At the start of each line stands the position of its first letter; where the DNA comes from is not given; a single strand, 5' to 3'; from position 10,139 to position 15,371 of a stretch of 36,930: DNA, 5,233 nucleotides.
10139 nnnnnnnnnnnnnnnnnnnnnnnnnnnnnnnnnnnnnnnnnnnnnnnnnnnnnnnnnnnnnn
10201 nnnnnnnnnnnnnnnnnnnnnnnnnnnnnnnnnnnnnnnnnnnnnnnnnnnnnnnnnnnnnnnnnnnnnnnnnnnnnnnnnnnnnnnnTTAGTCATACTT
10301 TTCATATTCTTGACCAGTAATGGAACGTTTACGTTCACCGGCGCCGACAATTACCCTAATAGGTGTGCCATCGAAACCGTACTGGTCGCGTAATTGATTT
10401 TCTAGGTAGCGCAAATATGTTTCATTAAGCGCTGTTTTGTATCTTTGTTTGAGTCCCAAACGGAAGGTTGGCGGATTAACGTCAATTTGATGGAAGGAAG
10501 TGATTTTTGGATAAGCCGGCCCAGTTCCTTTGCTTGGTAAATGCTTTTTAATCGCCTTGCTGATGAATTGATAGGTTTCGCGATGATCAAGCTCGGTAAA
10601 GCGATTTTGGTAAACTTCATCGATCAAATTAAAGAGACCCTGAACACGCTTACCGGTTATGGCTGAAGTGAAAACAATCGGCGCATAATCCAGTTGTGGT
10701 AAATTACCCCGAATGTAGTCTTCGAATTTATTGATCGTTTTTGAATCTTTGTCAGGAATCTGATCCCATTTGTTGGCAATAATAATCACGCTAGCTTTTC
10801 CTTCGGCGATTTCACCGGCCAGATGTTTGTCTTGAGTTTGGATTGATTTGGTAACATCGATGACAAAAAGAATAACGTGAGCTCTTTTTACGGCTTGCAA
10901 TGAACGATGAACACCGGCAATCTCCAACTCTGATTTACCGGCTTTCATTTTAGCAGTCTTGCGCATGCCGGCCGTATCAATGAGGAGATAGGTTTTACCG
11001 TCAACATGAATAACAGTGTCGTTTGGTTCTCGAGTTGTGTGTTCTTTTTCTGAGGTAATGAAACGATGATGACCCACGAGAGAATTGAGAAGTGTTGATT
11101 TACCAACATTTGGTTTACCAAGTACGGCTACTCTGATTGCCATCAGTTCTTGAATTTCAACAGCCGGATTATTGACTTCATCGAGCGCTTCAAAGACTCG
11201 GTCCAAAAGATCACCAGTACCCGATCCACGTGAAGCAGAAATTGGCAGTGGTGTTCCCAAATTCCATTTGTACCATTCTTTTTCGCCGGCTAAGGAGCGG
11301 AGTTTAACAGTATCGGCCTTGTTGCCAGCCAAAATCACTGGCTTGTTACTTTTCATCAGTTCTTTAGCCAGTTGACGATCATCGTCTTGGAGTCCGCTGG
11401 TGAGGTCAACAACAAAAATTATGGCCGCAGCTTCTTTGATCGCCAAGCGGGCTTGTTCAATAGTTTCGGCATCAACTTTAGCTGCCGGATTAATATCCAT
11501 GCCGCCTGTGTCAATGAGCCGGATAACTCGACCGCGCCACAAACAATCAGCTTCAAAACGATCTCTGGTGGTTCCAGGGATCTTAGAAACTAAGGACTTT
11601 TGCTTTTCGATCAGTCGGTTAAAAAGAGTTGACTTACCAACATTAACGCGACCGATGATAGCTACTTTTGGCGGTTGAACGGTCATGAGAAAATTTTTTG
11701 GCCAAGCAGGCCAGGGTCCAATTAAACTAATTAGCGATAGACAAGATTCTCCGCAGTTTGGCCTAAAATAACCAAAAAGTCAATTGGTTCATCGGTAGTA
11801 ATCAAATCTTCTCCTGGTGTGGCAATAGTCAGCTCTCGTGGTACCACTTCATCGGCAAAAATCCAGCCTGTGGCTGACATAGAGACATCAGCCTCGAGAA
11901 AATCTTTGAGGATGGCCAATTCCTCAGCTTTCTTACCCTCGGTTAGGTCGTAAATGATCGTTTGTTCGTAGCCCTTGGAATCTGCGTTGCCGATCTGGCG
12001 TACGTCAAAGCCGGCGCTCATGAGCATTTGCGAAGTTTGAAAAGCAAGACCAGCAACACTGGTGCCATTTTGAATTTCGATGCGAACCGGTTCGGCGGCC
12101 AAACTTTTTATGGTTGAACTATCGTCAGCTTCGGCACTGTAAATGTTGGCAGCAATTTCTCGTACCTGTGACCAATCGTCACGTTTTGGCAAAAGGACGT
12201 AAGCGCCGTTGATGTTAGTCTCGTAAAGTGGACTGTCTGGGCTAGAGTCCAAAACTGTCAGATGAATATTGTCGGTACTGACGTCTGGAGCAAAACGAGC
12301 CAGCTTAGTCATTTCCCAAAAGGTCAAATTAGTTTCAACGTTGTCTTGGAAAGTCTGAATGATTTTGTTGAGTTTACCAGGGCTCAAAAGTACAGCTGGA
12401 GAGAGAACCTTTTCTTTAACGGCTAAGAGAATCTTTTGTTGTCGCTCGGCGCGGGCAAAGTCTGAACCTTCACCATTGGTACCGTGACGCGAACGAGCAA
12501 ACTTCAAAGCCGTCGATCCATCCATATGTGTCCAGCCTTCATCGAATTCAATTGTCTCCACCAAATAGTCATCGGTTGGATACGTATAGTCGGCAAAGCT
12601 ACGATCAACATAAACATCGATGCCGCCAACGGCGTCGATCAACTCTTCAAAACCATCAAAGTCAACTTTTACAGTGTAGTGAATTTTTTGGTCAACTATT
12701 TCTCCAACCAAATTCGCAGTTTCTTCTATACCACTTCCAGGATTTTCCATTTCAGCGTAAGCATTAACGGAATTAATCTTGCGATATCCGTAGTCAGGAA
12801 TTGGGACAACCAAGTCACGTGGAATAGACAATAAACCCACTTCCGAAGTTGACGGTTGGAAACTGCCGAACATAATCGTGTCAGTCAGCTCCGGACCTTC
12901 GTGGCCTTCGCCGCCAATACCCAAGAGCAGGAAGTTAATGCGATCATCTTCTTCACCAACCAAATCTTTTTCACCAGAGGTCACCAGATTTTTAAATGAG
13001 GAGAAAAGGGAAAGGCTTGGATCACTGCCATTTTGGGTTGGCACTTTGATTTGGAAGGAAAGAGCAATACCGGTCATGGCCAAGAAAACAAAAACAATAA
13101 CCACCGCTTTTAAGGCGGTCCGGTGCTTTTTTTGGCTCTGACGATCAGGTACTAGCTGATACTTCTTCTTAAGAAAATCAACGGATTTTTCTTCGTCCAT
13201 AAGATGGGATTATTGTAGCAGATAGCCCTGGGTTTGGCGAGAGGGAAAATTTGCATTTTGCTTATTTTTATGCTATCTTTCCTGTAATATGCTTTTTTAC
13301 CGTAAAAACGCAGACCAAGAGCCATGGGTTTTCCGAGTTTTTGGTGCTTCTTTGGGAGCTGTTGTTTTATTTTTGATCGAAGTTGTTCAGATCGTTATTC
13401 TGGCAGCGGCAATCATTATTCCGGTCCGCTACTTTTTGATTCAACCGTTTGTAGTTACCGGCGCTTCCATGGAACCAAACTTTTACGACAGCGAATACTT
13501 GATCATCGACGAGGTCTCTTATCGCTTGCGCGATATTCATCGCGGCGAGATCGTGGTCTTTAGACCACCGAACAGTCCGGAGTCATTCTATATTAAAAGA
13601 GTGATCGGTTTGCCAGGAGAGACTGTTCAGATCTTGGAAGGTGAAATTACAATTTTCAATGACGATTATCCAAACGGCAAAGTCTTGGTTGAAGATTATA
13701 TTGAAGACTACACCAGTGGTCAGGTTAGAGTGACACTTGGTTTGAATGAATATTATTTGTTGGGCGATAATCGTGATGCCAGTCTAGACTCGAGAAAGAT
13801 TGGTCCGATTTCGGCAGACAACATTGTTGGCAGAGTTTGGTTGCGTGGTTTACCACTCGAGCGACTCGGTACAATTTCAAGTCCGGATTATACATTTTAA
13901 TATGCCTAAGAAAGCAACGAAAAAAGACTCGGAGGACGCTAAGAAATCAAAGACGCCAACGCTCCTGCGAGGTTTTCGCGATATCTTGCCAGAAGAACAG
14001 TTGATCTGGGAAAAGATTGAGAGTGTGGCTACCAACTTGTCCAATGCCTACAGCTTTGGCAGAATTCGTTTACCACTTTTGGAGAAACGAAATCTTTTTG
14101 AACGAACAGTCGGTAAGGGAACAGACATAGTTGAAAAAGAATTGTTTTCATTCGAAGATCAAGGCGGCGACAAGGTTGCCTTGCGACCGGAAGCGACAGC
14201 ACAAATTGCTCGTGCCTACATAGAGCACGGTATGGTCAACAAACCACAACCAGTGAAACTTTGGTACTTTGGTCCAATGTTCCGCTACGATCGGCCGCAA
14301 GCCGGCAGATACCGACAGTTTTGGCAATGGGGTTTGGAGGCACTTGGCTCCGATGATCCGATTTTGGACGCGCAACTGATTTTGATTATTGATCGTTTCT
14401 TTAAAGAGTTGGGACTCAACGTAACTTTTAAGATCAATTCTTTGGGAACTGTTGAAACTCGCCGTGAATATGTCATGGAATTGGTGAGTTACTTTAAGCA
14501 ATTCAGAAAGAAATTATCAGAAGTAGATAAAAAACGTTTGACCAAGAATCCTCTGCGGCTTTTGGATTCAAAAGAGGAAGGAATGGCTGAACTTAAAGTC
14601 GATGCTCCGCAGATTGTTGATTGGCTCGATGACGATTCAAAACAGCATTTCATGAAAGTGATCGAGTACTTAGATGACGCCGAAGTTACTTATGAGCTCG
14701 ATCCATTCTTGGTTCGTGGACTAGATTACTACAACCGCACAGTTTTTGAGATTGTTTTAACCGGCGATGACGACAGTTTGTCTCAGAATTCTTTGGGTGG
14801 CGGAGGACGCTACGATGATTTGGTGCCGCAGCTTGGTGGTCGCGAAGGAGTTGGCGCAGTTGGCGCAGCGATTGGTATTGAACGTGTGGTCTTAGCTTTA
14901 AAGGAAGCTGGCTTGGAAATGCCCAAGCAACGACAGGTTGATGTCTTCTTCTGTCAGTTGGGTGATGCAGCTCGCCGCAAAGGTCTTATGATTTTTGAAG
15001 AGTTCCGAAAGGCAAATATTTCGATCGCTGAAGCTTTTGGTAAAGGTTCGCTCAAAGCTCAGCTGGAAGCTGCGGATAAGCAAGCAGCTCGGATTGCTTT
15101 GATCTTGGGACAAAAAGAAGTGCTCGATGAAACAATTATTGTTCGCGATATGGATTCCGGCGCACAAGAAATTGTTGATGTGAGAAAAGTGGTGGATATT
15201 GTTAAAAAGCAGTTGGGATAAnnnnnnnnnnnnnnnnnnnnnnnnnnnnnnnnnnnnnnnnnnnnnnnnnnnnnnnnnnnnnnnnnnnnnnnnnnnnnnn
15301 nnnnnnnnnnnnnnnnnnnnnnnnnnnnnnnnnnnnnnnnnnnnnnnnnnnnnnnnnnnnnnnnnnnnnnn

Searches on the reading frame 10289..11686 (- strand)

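Call 6: search_protein_families(library=pfam, proteins=[window:10289-11686:-], max_evalue=0.001)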
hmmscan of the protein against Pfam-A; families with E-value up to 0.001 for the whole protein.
window:10289-11686:- (465 aa): 22 families
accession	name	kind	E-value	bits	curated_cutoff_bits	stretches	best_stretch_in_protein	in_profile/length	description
PF01926.29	MMR_HSR1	-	2.5e-55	185.9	21.9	2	7-123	1-113/113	50S ribosome-binding GTPase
PF02421.24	FeoB_N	-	9.3e-27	93.9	27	2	7-163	2-155/156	Ferrous iron transport protein B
PF00009.33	GTP_EFTU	-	3.6e-21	76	26.5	2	185-360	5-187/188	Elongation factor Tu GTP binding domain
PF00350.29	Dynamin_N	-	1.1e-17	65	27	1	186-222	1-36/168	Dynamin family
PF04548.22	AIG1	-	1.9e-17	63.7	27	2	185-295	2-109/212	AIG1 family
PF14714.11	KH_dom-like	-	1.4e-15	57.7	27.3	1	373-446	9-79/81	KH-domain-like of EngA bacterial GTPase enzymes, C-terminal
PF00071.28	Ras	-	3.8e-11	43.3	21.6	1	186-311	2-118/162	Ras family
PF03193.22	RsgA_GTPase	-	2.1e-10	41.2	30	1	178-243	100-170/174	RsgA GTPase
PF08477.19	Roc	-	1.4e-09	38.6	27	0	7-125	1-119/119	Ras of Complex, Roc, domain of DAPkinase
PF09439.16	SRPRB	-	4.1e-07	30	25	1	6-96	4-83/178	Signal recognition particle receptor beta subunit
PF02492.25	cobW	-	6.5e-06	26.3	20.7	0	232-323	85-170/180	CobW/HypB/UreG, nucleotide-binding domain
PF19993.5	DO-GTPase2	-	3e-05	24.2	27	0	185-204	2-21/226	Double-GTPase 2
PF19263.5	DUF5906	-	5.3e-05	24.3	27.6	0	189-249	2-54/114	Family of unknown function (DUF5906)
PF00625.27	Guanylate_kin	-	6.7e-05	23.1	25.2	0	187-246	6-64/182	Guanylate kinase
PF00005.33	ABC_tran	-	0.00011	23.3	25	0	185-209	13-37/137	ABC transporter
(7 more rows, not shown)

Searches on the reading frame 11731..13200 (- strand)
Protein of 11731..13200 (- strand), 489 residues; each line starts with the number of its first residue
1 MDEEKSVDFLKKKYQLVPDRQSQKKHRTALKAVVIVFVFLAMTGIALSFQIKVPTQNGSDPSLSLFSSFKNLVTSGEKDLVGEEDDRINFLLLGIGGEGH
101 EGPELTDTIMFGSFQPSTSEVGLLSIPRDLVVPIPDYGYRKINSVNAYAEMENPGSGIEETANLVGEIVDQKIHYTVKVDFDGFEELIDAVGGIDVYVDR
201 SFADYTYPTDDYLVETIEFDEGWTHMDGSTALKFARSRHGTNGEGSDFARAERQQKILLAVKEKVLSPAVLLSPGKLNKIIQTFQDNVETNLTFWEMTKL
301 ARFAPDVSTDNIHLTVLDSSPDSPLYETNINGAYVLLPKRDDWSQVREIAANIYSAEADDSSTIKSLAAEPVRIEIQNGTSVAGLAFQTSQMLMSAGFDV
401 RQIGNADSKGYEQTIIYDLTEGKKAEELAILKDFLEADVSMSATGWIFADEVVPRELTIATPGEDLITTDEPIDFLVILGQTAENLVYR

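Call 6: search_protein_families(library=pfam, proteins=[window:11731-13200:-], max_evalue=0.001)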
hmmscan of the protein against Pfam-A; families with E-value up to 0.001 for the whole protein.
window:11731-13200:- (489 aa): 2 families
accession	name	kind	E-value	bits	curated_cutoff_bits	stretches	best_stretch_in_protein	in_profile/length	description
PF03816.19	LytR_cpsA_psr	-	2.2e-35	122.5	24.6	1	106-266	2-149/150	LytR_cpsA_psr family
PF13399.11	LytR_C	-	1.4e-10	42.4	22.2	1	372-429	2-59/86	LytR cell envelope-related transcriptional attenuator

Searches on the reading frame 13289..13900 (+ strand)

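Call 8: search_protein_families(library=pfam, proteins=[window:13289-13900:+], max_evalue=0.001)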
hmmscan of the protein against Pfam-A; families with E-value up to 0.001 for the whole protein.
window:13289-13900:+ (203 aa): 2 families
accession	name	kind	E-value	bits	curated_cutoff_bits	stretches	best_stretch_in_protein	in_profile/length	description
PF10502.14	Peptidase_S26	-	2.3e-40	138.8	22.9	1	30-184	2-164/168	Signal peptidase, peptidase S26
PF00717.28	Peptidase_S24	-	2.3e-05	24.5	23.3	1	55-115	39-91/116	Peptidase S24-like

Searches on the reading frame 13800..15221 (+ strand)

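Call 8: search_protein_families(library=pfam, proteins=[window:13800-15221:+], max_evalue=0.001)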
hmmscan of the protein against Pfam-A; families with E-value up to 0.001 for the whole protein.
window:13800-15221:+ (473 aa): 3 families
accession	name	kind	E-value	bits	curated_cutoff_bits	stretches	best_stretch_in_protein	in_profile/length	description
PF13393.11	tRNA-synt_His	-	6.9e-39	134.3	25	1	58-363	1-308/308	Histidyl-tRNA synthetase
PF00587.30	tRNA-synt_2b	-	2.2e-15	57.6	29.3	1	116-369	1-177/179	tRNA synthetase class II core domain (G, H, P, S and T)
PF03129.25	HGTP_anticodon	-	9.4e-10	39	21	1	389-470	9-93/94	Anticodon binding domain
